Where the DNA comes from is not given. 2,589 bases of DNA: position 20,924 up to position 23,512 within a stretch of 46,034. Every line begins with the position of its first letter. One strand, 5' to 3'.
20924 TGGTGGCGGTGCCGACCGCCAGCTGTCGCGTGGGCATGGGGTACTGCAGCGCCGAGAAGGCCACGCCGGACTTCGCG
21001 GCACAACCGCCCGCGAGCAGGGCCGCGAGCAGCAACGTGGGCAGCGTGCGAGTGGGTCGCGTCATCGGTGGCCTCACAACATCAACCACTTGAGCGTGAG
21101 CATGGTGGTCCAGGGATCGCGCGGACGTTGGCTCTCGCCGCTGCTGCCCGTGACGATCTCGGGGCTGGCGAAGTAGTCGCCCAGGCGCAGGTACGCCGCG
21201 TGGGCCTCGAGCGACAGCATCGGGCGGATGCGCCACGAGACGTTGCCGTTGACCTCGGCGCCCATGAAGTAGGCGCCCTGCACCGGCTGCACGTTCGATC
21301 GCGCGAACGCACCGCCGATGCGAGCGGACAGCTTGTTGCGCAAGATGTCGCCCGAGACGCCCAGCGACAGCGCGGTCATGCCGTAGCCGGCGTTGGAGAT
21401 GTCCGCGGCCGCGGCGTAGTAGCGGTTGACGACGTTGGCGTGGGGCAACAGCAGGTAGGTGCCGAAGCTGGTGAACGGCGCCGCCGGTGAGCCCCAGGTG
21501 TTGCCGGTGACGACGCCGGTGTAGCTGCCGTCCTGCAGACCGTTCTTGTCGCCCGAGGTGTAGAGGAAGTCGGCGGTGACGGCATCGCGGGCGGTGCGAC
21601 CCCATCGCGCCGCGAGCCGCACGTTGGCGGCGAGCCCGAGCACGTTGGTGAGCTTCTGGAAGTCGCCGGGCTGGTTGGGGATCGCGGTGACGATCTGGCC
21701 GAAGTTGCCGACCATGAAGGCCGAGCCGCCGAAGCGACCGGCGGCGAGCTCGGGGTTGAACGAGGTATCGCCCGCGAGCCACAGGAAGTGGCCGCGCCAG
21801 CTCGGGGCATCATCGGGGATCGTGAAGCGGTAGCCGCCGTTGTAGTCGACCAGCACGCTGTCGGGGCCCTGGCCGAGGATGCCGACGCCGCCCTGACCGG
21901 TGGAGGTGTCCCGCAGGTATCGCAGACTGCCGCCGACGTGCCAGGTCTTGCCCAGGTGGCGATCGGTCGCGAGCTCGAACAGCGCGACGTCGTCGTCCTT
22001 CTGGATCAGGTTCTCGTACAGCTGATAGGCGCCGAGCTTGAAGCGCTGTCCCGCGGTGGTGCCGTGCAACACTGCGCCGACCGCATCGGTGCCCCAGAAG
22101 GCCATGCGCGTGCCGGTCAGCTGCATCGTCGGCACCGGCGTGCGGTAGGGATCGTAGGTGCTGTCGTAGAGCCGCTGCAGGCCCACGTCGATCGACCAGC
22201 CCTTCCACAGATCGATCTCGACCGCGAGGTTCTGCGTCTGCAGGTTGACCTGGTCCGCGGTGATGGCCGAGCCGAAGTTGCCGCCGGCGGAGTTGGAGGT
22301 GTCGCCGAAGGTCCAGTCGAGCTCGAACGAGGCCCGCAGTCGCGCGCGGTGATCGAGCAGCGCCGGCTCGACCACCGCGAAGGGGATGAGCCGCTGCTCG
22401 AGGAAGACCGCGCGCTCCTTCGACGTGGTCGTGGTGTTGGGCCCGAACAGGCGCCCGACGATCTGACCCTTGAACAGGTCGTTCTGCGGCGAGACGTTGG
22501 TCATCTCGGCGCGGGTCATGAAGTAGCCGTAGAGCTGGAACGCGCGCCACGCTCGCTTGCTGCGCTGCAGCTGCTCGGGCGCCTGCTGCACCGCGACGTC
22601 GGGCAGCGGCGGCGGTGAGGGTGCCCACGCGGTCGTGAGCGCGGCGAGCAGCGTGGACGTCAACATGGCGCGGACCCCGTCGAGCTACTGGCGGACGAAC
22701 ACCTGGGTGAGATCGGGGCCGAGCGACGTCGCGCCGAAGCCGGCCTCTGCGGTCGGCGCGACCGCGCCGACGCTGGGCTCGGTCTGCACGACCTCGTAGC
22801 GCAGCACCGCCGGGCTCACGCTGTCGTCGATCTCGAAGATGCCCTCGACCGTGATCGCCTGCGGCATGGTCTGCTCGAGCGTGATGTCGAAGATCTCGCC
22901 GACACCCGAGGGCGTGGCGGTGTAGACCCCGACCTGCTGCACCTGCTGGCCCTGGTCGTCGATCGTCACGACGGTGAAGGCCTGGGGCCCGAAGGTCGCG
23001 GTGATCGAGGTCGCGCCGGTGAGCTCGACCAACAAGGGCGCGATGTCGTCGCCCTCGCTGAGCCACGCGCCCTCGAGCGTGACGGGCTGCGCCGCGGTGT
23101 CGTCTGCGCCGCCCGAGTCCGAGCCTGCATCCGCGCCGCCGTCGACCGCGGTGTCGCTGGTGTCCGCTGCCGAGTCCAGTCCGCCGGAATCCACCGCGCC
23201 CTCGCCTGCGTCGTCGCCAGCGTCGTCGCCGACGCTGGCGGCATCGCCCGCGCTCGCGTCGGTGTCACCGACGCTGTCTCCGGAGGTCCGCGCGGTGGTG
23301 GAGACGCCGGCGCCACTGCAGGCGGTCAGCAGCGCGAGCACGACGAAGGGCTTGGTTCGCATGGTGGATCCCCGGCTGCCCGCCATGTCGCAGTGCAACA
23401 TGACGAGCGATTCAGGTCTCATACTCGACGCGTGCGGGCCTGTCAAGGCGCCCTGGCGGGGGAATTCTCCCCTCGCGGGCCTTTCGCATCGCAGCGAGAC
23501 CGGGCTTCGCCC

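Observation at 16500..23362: Six-gene minus-strand block with stop/start overlaps, ending in a MYXO-CTERM esterase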

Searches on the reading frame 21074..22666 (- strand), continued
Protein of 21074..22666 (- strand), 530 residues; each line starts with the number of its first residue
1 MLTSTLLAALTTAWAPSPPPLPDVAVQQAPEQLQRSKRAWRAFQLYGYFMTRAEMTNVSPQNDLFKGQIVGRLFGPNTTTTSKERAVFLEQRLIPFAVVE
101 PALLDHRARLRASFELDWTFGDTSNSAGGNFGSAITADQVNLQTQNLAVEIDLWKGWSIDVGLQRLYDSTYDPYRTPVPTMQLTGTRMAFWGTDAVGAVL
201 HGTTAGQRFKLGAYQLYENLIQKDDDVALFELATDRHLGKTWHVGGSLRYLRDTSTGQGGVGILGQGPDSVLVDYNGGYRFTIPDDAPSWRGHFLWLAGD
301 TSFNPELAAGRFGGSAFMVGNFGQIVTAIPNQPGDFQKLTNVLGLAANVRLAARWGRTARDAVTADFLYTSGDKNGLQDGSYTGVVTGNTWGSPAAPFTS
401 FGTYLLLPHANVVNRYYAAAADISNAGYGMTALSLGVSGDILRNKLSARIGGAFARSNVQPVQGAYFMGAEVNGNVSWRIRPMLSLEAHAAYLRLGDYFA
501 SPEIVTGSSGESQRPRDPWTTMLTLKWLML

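Call 63: search_solved_structures(query=L007:13932-15224:+, max_evalue=1)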
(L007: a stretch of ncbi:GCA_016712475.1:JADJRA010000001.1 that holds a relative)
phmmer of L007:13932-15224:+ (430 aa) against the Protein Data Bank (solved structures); distinct sequences matched with E-value up to 1: 0.

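Call 76: search_protein_families(library=pfam, alignment_id=A3, max_evalue=0.1)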
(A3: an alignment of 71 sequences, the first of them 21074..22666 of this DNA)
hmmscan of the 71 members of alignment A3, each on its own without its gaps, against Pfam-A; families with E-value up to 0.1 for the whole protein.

A. member 1, window:21074-22666:- (530 aa): 0 families

B. families by the number of members that match (of 71 scanned): 5 families
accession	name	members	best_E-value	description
PF04338.18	DUF481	6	0.0029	Protein of unknown function, DUF481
PF13372.12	Alginate_exp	3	1.7e-07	Alginate export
PF15314.11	PRAP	1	0.0078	Proline-rich acidic protein 1, pregnancy-specific uterine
PF10399.14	UCR_Fe-S_N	1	0.042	Ubiquitinol-cytochrome C reductase Fe-S subunit TAT signal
PF13505.12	OMP_b-brl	1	0.057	Outer membrane protein beta-barrel domain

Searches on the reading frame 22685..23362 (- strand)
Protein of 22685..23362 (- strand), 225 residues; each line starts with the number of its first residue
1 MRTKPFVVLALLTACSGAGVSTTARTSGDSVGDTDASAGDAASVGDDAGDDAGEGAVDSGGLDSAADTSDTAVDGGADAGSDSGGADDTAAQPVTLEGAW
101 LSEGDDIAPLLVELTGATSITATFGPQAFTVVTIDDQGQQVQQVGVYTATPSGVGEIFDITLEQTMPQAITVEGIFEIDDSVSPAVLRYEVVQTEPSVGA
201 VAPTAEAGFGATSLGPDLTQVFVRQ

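Call 6: search_protein_families(library=pfam, proteins=[window:22685-23362:-], max_evalue=0.01)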
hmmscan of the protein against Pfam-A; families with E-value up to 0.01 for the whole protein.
window:22685-23362:- (225 aa): 0 families

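Call 7: search_protein_families(library=ncbifam, proteins=[window:22685-23362:-], max_evalue=0.01)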
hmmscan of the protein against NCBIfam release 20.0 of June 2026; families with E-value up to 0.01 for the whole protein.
window:22685-23362:- (225 aa): 0 families

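Call 26: find_homologous_proteins(query=window:22685-23362:-)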
Query window:22685-23362:- (225 aa): 51 proteins with E <= 0.001 among 2070 candidates.
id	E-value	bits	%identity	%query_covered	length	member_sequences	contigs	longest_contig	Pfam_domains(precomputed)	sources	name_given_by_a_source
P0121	4.1e-131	453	100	100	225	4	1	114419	-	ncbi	ncbi:MAG: hypothetical protein U0168_17245 [Nannocystaceae bacterium]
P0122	2.7e-77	277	64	100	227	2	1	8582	-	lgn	-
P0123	8.2e-77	276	65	94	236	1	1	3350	-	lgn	-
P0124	2.1e-73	265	60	100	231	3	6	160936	-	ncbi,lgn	-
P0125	4.9e-73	264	66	100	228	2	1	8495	-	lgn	-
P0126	6.0e-72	260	60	100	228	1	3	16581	-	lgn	-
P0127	1.9e-69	252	57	100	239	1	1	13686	-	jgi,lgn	jgi:hypothetical protein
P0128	2.6e-69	251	63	100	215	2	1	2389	-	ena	-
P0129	3.0e-69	251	61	98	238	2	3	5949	-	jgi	-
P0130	3.8e-69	251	59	100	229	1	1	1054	-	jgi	jgi:hypothetical protein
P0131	6.2e-69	250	58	100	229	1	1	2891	-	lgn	-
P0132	7.0e-69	250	58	100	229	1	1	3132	-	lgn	-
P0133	9.4e-69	250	58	100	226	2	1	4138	-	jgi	jgi:hypothetical protein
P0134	1.7e-68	249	57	100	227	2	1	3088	-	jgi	jgi:hypothetical protein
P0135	1.8e-68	249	56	100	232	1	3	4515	-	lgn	-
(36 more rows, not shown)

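Call 41: predict_structure(alignment_id=A4)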
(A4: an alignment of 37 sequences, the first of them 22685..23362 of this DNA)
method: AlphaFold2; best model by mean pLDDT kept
length: 225 residues; sequences in the alignment: 37
mean_pLDDT: 79.6   pTM: 0.59
mean pLDDT of the five models: 79.6, 78.8, 78.5, 77.3, 76.6
residues with pLDDT >= 90: 131; 70-90: 3; 50-70: 66; < 50: 25
segments of 3 or more residues with pLDDT < 50: 16-18, 23-27, 79-81, 87-89
pLDDT, mean of each block of 10 residues (from residue 1): 54 51 49 60 59 61 58 57 49 85 97 97 97 98 97 96 96 97 96 95 97 95 98
secondary structure, 60 per line:
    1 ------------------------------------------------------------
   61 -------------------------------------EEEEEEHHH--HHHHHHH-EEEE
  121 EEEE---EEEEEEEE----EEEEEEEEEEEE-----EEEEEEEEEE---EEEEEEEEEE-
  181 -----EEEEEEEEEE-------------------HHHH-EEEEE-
elements in order: E98-103 H109-115 E117-124 E128-135 E140-151 E157-166 E170-179 E186-195 H215-218 E220-224
